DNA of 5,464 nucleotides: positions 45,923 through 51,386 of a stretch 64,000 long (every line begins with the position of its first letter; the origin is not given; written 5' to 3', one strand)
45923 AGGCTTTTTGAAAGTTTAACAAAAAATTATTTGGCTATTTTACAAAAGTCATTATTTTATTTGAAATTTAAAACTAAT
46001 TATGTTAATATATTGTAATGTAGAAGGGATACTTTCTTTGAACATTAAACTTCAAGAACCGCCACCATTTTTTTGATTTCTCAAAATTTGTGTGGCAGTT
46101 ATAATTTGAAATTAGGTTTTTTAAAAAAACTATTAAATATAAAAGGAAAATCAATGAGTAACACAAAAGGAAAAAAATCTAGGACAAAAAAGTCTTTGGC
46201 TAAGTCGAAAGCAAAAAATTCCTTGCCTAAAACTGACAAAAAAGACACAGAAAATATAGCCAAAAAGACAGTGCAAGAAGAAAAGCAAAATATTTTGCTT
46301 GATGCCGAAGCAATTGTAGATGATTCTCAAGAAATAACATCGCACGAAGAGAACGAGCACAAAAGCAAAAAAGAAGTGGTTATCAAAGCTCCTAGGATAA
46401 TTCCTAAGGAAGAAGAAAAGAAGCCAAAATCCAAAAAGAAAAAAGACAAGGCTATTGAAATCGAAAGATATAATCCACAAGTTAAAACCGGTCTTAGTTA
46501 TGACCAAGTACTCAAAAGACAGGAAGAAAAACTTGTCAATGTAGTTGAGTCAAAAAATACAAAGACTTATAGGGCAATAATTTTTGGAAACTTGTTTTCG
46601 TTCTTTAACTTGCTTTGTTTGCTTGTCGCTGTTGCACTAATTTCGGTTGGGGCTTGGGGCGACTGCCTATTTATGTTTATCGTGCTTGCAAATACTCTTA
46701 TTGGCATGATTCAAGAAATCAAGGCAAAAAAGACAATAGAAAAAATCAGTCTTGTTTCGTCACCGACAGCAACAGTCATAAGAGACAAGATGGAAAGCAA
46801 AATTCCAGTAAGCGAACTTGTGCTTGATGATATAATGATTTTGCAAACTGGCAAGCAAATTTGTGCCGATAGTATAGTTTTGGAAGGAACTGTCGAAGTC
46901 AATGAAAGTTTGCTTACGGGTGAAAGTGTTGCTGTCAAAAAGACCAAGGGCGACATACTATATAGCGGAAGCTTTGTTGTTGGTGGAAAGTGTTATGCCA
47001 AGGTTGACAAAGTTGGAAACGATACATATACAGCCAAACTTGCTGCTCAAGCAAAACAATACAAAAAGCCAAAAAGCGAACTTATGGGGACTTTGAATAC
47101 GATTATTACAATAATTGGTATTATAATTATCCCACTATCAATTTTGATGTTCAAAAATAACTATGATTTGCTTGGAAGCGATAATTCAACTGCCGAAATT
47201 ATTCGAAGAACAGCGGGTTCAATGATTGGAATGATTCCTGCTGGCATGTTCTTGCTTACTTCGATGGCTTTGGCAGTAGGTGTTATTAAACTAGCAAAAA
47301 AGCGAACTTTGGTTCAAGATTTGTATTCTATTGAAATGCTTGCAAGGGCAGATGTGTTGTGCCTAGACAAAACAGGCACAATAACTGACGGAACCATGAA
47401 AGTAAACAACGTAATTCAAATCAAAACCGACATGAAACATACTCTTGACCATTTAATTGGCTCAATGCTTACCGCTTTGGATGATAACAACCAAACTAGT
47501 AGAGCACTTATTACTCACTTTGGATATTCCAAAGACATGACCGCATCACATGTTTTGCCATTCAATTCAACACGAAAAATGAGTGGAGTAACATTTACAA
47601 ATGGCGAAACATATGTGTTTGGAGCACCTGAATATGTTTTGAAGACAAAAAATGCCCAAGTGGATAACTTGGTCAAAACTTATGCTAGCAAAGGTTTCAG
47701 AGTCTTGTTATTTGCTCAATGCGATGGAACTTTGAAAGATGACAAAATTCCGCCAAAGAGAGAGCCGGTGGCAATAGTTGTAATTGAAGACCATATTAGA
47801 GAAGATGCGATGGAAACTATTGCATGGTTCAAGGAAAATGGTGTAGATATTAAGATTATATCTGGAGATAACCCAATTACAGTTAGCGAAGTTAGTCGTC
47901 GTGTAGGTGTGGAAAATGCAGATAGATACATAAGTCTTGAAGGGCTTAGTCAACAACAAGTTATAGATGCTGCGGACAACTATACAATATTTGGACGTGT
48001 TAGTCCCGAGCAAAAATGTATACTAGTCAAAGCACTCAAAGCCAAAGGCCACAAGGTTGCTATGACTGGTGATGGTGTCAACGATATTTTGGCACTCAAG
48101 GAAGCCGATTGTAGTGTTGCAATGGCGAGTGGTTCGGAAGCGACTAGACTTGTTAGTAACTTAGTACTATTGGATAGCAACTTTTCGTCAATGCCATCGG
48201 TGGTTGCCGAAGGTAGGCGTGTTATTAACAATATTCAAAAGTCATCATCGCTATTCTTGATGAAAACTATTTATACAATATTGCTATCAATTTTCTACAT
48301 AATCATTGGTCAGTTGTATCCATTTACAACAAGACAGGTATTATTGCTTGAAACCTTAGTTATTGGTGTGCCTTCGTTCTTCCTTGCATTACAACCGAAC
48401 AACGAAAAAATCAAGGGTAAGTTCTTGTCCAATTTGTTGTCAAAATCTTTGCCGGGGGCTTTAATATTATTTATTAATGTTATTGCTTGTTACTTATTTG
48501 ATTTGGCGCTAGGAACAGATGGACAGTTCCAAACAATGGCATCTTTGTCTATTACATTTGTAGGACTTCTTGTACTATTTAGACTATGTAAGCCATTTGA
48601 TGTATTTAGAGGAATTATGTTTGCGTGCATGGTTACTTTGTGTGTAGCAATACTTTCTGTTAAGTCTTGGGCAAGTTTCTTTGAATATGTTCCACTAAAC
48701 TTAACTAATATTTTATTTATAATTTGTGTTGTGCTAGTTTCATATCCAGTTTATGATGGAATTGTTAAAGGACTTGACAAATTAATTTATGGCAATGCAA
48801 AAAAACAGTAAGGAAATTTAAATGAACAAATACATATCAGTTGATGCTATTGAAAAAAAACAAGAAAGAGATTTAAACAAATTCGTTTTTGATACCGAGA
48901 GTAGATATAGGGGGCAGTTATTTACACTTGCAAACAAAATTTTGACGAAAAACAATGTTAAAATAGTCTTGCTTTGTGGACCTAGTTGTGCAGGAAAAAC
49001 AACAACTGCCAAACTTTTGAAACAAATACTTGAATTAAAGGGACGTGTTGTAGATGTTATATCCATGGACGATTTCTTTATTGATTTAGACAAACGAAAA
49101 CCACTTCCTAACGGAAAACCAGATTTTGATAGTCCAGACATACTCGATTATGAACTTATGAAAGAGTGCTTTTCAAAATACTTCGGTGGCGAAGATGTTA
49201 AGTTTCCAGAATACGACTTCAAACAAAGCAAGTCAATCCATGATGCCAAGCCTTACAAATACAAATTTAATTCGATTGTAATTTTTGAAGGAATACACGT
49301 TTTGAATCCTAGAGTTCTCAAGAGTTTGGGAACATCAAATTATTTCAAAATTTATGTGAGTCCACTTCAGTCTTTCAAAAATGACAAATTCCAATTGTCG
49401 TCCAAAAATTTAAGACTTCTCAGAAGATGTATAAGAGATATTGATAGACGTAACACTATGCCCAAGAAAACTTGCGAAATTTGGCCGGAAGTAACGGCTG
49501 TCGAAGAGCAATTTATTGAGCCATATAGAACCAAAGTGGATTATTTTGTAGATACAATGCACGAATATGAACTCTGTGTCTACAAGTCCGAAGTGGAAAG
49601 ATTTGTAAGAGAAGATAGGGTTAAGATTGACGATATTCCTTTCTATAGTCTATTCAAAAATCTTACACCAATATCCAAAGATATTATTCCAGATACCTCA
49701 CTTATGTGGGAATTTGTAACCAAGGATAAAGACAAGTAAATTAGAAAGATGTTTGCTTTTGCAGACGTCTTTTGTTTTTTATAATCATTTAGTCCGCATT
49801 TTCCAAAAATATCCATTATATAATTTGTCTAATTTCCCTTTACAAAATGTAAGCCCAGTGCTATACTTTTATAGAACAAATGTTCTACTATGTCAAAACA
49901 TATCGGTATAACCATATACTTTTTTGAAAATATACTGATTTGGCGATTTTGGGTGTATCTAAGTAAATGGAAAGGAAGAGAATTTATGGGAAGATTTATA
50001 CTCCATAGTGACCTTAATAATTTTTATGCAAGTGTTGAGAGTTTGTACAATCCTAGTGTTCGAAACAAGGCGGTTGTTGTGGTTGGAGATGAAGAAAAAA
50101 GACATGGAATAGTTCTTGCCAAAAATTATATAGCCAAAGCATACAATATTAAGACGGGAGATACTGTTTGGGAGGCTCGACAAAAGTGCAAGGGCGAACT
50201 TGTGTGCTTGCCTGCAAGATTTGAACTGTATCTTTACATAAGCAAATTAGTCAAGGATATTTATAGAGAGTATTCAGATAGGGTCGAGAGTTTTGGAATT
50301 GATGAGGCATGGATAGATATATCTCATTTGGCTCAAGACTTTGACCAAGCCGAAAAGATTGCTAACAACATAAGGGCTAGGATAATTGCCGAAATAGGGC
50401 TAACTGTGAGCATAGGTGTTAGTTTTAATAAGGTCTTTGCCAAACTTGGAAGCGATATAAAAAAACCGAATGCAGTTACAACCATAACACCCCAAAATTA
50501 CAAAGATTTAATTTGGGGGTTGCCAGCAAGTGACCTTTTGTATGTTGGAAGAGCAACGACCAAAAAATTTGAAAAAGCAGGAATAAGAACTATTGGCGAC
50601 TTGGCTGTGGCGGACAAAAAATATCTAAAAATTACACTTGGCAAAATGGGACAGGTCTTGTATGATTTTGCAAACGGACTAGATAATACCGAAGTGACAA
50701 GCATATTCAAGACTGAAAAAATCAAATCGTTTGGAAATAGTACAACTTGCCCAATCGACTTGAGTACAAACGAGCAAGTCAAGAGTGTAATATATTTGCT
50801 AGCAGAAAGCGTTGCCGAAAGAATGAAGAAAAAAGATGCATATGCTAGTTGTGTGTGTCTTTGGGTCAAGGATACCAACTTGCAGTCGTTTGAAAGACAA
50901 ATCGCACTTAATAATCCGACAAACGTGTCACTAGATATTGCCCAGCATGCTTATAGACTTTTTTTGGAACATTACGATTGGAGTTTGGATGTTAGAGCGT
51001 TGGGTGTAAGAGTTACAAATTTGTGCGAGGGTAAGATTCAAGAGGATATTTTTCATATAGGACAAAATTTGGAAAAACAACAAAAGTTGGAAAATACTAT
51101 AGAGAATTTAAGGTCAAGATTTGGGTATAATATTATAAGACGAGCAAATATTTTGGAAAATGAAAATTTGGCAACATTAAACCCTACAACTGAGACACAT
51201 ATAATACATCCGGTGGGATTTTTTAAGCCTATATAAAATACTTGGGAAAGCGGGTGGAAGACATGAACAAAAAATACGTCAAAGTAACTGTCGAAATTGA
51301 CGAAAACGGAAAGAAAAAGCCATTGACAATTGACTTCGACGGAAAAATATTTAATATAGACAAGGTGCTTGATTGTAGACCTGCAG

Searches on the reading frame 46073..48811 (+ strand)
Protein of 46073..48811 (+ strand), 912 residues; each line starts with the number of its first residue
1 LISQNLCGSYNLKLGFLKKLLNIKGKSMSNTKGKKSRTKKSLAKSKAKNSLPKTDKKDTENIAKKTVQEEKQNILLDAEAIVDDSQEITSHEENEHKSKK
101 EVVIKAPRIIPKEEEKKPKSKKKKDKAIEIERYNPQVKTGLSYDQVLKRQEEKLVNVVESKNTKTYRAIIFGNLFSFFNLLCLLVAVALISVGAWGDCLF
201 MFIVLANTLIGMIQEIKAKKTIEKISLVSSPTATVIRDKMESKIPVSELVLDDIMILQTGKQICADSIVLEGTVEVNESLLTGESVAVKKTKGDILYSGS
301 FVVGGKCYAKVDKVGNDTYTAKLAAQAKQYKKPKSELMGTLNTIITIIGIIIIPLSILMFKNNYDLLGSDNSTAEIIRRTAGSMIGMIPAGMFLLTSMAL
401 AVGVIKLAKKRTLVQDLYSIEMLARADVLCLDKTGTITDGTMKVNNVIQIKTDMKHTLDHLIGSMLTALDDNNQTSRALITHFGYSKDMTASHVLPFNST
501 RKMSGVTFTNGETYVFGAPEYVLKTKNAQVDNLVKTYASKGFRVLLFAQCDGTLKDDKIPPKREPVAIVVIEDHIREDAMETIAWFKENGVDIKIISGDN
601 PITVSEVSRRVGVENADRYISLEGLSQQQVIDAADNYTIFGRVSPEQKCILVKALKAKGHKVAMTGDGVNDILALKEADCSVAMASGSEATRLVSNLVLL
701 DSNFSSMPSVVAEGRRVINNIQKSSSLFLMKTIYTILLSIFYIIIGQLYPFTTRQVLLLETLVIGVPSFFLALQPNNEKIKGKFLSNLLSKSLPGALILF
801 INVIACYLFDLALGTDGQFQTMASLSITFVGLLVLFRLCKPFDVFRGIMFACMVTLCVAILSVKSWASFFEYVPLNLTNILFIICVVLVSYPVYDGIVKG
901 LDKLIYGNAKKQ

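Call 45: search_protein_families(library=pfam, proteins=[window:46073-48811:+], max_evalue=0.00001)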
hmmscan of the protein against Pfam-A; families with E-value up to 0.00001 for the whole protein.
window:46073-48811:+ (912 aa): 2 families
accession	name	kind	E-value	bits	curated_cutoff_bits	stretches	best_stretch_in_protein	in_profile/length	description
PF00122.25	E1-E2_ATPase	-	3e-42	144.6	28.1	1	229-410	3-181/181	E1-E2 ATPase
PF00702.32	Hydrolase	-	1.2e-22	81.6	26.4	1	427-679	2-191/191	haloacid dehalogenase-like hydrolase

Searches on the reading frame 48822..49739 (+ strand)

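Call 45: search_protein_families(library=pfam, proteins=[window:48822-49739:+], max_evalue=0.00001)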
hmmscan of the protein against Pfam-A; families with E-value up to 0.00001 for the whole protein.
window:48822-49739:+ (305 aa): 1 family
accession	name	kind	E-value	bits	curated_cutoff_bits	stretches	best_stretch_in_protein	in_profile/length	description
PF00485.24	PRK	-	8.9e-17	62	22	1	49-247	2-191/196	Phosphoribulokinase / Uridine kinase family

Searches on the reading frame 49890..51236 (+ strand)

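Call 45: search_protein_families(library=pfam, proteins=[window:49890-51236:+], max_evalue=0.00001)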
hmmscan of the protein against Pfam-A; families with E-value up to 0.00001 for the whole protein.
window:49890-51236:+ (448 aa): 3 families
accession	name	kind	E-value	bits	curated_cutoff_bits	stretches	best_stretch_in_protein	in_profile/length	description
PF00817.25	IMS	-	1.4e-41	142.3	23.2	1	41-189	2-148/148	impB/mucB/samB family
PF11799.13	IMS_C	-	6.5e-23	81.7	20.7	1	279-382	2-104/109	impB/mucB/samB family C-terminal domain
PF21999.2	IMS_HHH_1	-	1.6e-08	35.3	27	1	219-265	6-53/53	DNA polymerase-iota, thumb domain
